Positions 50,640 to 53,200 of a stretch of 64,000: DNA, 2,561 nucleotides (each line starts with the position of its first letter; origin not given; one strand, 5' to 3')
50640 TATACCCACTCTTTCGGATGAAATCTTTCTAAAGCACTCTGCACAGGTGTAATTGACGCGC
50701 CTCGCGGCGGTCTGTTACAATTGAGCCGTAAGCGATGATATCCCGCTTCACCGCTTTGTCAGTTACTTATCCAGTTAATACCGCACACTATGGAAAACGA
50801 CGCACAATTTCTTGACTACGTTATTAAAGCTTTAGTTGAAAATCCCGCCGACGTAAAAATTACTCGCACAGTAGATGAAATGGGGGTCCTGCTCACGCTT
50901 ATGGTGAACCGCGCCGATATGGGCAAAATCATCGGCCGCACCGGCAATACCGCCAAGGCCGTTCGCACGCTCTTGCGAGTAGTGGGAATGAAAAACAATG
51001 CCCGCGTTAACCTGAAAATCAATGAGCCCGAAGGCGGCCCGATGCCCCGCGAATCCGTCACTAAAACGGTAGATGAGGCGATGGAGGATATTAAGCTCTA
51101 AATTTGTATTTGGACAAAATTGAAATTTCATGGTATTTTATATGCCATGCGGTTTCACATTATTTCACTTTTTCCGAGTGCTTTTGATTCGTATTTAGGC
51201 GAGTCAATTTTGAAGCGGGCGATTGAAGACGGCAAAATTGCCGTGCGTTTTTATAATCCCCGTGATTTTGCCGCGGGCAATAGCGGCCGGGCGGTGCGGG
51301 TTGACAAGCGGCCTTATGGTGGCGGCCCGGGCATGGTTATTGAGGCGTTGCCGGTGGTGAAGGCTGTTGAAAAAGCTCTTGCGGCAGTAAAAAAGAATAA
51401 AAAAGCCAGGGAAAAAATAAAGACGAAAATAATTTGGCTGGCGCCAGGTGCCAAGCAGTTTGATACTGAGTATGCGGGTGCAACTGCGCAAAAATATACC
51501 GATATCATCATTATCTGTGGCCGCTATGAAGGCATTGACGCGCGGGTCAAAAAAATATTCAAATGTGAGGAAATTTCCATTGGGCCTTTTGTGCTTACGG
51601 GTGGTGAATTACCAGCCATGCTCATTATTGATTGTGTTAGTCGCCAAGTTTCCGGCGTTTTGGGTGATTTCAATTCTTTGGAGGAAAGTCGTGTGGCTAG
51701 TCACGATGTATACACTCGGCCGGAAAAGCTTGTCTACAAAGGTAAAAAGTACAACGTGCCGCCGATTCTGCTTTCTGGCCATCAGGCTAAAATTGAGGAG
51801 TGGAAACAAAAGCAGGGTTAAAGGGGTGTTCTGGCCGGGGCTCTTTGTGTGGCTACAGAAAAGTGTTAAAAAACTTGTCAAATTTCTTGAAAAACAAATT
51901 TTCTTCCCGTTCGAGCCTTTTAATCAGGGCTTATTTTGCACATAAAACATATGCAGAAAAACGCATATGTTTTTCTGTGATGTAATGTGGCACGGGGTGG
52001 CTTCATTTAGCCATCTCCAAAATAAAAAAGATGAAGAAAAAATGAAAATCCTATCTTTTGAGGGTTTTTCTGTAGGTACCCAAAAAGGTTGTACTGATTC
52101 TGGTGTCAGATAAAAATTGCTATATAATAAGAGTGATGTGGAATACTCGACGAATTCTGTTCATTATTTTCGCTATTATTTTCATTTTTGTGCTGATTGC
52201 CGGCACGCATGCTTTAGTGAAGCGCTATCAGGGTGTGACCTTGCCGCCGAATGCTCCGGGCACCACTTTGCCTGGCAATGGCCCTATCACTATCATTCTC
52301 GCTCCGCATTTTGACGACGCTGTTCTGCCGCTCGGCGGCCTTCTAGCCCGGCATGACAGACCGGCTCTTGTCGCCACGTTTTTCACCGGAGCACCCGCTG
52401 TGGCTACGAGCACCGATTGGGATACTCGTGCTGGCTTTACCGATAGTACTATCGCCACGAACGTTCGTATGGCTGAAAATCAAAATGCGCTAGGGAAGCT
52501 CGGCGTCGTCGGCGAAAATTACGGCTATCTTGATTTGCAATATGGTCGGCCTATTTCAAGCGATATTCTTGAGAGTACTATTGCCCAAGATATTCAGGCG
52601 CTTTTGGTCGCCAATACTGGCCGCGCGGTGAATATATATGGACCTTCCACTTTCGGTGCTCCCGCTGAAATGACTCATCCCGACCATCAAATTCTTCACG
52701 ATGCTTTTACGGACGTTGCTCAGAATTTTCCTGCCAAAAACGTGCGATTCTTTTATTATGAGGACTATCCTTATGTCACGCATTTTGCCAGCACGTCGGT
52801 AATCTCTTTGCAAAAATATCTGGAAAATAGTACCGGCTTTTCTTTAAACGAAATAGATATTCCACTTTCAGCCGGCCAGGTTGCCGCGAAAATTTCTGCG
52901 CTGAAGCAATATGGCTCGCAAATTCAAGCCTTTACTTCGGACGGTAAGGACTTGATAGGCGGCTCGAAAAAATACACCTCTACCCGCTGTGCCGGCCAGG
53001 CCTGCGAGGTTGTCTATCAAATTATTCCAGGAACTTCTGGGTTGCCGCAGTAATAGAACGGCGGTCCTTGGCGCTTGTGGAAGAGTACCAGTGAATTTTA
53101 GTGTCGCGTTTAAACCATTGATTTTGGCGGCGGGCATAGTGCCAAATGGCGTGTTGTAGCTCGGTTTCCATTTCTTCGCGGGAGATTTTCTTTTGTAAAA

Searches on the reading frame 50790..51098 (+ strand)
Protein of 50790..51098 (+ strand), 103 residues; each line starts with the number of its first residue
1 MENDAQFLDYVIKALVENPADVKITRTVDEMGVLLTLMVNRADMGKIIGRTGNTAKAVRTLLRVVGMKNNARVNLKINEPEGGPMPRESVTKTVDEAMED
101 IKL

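Call 16: search_protein_families(library=pfam, proteins=[window:50790-51098:+])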
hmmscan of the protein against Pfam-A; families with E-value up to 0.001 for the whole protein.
window:50790-51098:+ (103 aa): 1 family
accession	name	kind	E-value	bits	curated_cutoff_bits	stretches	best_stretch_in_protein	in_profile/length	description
PF13083.13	KH_KhpA-B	-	1.9e-18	66.5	32.1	1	6-77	2-73/73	KhpA/KhpB, KH domain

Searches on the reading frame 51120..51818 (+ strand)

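Call 16: search_protein_families(library=pfam, proteins=[window:51120-51818:+])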
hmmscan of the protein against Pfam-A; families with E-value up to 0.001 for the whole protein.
window:51120-51818:+ (233 aa): 1 family
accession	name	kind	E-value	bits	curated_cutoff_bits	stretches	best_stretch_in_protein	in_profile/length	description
PF01746.26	tRNA_m1G_MT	-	9.4e-33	114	27.3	1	32-232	2-185/195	tRNA (Guanine-1)-methyltransferase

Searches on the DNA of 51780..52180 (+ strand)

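Call 8: search_rna_families(source=window, start=51780, end=52180, threshold=evalue, max_evalue=10)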
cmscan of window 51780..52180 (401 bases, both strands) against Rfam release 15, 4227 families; matches with E-value up to 10: 7.
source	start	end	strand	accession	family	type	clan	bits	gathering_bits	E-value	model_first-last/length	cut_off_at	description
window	51919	52042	+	RF02982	gltS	Cis-reg;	-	22.2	47.5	0.75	1-105/105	no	gltS RNA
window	52000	52077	+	RF02075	STnc230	Gene; sRNA;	-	20.6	50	1.3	1-83/83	no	Enterobacterial sRNA STnc230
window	51935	52074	+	RF02713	MCS4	Gene; sRNA;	-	17.4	56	4.8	1-123/123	no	Mycoplasma sRNA MCS4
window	51860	51977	+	RF01470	rli38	Gene; sRNA;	-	16.6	49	9.6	1-150/150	no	Listeria sRNA rli38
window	51987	52044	+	RF03084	DUF2815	Gene; sRNA;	-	14.3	41.2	8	1-62/62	no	DUF2815 RNA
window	51937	52056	+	RF01578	RUF1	Gene; sRNA;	-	12.4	70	7.3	1-264/264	no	Plasmodium RNA of unkown function RUF1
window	51909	51985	+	RF02377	SurA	Gene; sRNA;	-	8.6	100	6.6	1-279/279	no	SurA sRNA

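Call 80: search_dna_similar(query=window:51826-52104:+, collection=phages, mode=distant, max_evalue=0.01, max_rows=5)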
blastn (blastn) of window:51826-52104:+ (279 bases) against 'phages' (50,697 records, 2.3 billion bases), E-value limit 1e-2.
No match.

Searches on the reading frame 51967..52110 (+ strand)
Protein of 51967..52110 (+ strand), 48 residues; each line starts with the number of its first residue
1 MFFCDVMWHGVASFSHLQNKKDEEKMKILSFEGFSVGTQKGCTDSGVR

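Call 30: find_related_loci(query=window:51967-52110:+, collection=genome_contigs, flank=3000)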
Query seq(48 aa) (48 aa) in genome_contigs; peptide patterns used: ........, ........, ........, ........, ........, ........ (x = any residue, [..] = any of these).
213 stretches matched a pattern, but none encodes a relative of the query by tblastn (E <= 1e-3).

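Call 32: find_related_loci(query=A2, collection=metagenome_contigs, flank=3000)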
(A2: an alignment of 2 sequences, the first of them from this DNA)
Query A2 (48 aa) in metagenome_contigs; peptide patterns used: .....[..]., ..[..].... (x = any residue, [..] = any of these).
599 stretches matched a pattern, but none encodes a relative of the query by tblastn (E <= 1e-3).

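Call 35: find_homologous_proteins(query=window:51967-52110:+, max_evalue=10)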
Query seq(48 aa) (48 aa): 1 proteins with E <= 10 among 1 candidates.
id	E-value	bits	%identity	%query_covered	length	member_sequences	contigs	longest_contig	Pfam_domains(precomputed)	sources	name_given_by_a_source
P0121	4.3e-26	106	100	100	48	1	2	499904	-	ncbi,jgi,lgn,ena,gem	-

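Call 36: find_encoding_contigs(protein=P0121, flank=10000, max_places=10)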
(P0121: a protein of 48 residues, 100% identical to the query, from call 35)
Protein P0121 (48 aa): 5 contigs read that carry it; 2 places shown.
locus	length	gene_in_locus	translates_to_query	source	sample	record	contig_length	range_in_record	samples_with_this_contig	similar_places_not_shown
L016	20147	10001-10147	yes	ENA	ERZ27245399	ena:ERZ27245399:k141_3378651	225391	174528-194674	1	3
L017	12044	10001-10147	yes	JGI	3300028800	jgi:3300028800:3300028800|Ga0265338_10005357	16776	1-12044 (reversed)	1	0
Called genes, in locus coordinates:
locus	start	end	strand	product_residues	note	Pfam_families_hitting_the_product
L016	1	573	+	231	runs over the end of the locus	PF22935:RM44_endonuclase, PF14622:Ribonucleas_3_3, PF00636:Ribonuclease_3, PF00035:dsrm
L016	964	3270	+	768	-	PF00005:ABC_tran (faint), PF02463:SMC_N, PF13175:AAA_15, PF13476:AAA_23, PF13304:AAA_21 (weak)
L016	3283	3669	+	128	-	-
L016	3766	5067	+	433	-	PF00664:ABC_membrane, PF00005:ABC_tran, PF02463:SMC_N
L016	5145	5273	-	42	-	-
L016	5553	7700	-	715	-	PF17849:OB_Dis3, PF17876:CSD2, PF00773:RNB, PF00575:S1 (faint)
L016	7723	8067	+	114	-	PF00886:Ribosomal_S16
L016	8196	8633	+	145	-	-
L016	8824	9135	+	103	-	PF13083:KH_KhpA-B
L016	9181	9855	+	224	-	PF01746:tRNA_m1G_MT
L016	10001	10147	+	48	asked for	-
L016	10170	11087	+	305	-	PF02585:PIG-L (weak)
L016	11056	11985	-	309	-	PF01745:IPT, PF01715:IPPT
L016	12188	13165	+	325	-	PF02195:ParB_N, PF17762:HTH_ParB, PF23552:ParB_C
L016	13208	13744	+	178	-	PF01872:RibD_C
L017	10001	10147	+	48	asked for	-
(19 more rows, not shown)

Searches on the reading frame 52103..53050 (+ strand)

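Call 16: search_protein_families(library=pfam, proteins=[window:52103-53050:+])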
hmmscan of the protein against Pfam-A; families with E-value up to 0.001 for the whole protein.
window:52103-53050:+ (316 aa): 1 family
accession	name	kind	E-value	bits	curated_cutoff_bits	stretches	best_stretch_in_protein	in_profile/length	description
PF02585.22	PIG-L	-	8.6e-08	33.2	28.2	1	65-205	2-128/129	GlcNAc-PI de-N-acetylase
